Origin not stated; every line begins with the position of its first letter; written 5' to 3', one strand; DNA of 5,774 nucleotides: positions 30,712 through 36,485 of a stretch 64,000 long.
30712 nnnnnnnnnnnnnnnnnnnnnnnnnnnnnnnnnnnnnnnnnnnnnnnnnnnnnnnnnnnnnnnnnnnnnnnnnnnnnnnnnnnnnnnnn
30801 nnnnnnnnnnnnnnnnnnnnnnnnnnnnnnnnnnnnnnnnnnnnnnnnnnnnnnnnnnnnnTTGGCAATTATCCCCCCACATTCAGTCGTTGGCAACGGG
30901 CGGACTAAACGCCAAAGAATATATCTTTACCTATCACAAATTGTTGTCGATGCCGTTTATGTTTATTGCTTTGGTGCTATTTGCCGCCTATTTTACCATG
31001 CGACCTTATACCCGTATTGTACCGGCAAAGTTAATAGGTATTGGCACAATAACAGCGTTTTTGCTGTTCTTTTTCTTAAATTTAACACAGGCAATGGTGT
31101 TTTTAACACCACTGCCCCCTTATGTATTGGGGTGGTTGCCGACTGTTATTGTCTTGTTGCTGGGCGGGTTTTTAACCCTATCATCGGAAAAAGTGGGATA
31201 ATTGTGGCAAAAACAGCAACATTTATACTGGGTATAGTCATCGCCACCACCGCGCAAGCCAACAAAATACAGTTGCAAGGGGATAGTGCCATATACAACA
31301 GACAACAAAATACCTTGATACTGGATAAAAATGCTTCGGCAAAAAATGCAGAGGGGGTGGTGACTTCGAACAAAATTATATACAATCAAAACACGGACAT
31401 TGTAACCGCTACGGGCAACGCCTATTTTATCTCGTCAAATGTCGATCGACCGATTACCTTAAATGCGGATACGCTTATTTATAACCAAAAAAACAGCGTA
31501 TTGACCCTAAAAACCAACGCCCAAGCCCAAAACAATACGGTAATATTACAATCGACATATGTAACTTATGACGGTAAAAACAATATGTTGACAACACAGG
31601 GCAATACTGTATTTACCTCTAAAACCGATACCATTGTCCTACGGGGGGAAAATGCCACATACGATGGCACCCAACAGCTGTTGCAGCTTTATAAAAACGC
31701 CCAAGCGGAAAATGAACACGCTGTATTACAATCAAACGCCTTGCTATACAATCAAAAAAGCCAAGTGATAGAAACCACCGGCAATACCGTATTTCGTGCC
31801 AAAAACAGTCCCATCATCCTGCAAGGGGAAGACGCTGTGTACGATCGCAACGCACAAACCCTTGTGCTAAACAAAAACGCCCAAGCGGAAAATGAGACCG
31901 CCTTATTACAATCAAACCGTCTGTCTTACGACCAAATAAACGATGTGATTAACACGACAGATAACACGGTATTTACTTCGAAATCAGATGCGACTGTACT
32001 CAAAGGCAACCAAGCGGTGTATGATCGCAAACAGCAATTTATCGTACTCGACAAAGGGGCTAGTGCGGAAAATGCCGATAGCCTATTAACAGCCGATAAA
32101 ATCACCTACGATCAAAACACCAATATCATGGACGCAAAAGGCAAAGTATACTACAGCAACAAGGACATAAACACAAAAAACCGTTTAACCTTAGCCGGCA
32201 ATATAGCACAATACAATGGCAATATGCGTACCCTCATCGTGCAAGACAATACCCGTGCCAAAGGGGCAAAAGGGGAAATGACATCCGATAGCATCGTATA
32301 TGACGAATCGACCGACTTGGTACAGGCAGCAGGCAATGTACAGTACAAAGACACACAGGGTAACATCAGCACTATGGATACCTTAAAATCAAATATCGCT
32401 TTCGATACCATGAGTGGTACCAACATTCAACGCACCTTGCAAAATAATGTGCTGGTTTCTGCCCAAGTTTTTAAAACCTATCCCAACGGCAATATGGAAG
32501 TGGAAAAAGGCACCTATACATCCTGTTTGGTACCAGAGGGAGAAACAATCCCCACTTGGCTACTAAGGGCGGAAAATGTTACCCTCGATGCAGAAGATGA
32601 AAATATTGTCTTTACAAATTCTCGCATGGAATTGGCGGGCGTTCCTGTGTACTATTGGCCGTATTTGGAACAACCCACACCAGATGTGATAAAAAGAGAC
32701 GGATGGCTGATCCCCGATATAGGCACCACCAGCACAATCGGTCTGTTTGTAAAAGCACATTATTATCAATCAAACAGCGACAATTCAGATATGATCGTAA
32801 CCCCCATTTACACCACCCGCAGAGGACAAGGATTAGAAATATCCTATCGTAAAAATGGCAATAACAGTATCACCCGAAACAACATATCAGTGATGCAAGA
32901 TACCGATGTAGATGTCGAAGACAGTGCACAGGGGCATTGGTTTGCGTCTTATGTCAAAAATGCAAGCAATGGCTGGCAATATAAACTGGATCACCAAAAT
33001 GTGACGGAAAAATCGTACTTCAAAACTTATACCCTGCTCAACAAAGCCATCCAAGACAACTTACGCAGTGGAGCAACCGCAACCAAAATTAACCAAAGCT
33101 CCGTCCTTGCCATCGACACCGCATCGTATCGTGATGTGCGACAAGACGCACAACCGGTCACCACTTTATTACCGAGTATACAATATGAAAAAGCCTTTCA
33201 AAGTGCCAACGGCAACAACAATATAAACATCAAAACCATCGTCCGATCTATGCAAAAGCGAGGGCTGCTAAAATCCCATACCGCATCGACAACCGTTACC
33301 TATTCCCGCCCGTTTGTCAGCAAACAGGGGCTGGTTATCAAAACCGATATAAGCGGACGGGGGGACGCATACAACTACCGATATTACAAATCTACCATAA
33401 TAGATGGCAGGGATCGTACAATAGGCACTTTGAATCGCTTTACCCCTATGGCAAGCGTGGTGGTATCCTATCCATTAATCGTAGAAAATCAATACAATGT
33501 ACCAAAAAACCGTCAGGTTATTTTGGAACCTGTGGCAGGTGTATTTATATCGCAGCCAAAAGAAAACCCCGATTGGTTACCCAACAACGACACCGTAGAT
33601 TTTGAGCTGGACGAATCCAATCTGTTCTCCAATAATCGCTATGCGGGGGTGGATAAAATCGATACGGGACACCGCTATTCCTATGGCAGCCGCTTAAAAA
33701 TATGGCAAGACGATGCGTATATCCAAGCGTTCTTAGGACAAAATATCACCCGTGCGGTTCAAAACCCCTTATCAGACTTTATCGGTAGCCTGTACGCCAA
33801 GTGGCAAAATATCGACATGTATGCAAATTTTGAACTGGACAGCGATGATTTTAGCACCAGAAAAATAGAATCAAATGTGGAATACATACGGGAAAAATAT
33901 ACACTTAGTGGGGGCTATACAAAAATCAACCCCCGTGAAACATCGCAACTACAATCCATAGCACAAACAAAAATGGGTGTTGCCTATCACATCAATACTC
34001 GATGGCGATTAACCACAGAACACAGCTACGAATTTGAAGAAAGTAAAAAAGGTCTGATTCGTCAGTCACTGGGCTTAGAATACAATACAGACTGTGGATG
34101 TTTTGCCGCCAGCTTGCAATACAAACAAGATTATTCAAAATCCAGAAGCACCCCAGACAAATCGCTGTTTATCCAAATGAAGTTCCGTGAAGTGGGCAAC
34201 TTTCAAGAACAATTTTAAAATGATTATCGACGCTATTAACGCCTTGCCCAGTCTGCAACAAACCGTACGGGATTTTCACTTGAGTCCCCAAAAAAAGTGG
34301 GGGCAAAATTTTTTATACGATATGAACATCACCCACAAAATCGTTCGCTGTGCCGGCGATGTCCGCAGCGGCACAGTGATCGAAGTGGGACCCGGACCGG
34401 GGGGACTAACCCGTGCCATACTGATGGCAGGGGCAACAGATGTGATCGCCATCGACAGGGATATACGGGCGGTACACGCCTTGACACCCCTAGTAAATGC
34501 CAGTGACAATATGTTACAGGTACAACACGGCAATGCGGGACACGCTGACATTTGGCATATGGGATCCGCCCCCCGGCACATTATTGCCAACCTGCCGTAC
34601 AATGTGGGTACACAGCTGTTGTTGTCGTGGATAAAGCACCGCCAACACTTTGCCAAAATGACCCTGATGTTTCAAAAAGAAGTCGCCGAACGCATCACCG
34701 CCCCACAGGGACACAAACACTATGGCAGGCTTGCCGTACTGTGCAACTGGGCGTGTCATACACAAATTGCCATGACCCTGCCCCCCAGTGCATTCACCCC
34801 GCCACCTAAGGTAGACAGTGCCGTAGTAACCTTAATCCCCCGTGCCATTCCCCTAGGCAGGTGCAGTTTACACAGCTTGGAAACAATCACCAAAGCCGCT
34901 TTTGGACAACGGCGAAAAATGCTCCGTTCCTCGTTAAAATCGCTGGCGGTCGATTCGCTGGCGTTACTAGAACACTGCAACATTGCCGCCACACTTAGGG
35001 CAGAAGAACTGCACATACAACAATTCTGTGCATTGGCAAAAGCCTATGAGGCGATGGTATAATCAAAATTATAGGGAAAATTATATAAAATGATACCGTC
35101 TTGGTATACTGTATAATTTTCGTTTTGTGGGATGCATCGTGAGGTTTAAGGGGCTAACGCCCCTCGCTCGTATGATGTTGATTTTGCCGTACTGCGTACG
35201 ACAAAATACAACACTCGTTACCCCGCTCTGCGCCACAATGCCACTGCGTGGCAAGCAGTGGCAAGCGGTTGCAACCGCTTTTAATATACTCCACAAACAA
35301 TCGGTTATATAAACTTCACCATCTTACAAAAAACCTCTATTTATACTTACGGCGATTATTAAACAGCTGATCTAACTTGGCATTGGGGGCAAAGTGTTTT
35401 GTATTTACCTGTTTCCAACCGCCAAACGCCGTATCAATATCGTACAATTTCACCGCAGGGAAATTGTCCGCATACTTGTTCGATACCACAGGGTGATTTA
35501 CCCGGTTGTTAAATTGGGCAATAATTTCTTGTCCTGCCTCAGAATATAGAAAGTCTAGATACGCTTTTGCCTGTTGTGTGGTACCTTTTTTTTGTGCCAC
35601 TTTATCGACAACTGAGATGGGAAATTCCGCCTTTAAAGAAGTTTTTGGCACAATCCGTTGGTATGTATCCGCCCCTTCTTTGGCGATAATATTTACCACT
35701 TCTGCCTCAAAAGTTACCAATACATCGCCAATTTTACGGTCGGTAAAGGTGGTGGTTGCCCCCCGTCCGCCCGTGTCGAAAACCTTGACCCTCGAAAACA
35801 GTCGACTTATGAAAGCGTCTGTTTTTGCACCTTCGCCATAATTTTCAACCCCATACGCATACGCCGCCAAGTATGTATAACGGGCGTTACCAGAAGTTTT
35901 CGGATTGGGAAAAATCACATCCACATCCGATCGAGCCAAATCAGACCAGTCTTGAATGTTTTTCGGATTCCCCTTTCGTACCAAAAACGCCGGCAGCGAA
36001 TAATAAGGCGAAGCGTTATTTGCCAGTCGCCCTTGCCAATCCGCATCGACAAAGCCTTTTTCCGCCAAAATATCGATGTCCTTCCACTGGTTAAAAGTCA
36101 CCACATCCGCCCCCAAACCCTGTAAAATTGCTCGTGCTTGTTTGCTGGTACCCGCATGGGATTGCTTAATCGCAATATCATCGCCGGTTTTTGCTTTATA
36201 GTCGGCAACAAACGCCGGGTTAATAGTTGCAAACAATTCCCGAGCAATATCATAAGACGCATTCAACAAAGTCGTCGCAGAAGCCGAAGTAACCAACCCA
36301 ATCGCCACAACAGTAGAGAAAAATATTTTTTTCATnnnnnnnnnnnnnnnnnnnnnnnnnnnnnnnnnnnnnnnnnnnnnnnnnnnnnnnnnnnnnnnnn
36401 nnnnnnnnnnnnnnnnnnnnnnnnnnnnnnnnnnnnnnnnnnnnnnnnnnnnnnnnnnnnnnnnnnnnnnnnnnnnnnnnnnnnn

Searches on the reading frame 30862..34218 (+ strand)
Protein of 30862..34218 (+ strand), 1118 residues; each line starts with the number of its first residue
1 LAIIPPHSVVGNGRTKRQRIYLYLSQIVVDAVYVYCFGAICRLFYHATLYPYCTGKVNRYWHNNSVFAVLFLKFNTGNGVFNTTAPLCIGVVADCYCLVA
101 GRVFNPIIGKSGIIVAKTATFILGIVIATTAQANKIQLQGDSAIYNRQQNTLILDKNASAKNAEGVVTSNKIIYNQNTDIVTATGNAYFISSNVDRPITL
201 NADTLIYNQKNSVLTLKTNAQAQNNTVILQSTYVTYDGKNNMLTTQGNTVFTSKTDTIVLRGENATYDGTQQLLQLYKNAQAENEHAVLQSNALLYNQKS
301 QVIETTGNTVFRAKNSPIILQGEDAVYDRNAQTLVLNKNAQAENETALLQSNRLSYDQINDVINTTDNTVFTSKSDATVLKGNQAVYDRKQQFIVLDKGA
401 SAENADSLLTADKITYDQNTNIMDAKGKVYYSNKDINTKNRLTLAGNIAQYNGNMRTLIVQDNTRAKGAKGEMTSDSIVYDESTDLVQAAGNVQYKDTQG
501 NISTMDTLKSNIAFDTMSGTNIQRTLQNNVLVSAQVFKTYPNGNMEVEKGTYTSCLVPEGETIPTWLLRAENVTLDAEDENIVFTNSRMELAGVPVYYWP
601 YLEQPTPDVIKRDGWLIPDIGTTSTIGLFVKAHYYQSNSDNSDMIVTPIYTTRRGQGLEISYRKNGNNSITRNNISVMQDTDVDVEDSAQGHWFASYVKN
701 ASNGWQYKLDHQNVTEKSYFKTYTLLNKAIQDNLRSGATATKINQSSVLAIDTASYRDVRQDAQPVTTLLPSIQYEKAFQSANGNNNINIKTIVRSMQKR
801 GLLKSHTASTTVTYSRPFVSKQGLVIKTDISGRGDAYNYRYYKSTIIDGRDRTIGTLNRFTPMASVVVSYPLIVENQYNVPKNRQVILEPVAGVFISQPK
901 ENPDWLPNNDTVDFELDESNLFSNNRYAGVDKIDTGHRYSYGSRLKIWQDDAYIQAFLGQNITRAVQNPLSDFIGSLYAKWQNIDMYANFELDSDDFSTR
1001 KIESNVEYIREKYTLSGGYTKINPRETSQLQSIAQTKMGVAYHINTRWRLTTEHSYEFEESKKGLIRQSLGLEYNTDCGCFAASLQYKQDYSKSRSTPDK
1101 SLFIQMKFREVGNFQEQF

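Call 11: search_protein_families(library=pfam, proteins=[window:30862-34218:+], max_evalue=0.001)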
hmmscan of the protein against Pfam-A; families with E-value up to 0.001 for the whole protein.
window:30862-34218:+ (1118 aa): 3 families
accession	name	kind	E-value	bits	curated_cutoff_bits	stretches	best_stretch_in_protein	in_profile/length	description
PF04453.20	LptD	-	3.6e-24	86.2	22.4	1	696-1048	9-384/384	LPS transport system D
PF03968.19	LptD_N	-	7.9e-16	58.7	20.4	0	132-179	65-112/113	LptA/(LptD N-terminal domain) LPS transport protein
PF13100.11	OstA_2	-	2.5e-15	56.9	21.2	3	389-486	18-110/158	OstA-like protein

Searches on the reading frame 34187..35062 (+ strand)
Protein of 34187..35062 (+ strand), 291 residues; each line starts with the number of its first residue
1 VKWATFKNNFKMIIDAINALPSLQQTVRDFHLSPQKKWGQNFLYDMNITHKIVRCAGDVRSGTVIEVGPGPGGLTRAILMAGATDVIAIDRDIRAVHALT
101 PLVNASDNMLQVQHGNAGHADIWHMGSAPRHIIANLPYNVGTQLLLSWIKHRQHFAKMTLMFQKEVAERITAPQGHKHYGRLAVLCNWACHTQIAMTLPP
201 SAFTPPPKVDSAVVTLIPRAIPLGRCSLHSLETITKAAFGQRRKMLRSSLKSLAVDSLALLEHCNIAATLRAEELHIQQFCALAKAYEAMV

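Call 68: search_protein_families(library=pfam, proteins=[window:34187-35062:+], max_evalue=0.001)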
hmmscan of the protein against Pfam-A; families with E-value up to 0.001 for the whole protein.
window:34187-35062:+ (291 aa): 1 family
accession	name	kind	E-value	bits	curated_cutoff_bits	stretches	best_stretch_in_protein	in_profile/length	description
PF00398.26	RrnaAD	-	3.2e-46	158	24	1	35-287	5-261/263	Ribosomal RNA adenine dimethylase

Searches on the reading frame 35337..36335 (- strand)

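Call 68: search_protein_families(library=pfam, proteins=[window:35337-36335:-], max_evalue=0.001)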
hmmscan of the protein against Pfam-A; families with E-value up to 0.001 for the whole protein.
window:35337-36335:- (332 aa): 1 family
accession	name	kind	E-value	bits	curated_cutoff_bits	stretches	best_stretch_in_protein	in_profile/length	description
PF13531.11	SBP_bac_11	-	7.7e-34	117.9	25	1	41-274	15-223/227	Bacterial extracellular solute-binding protein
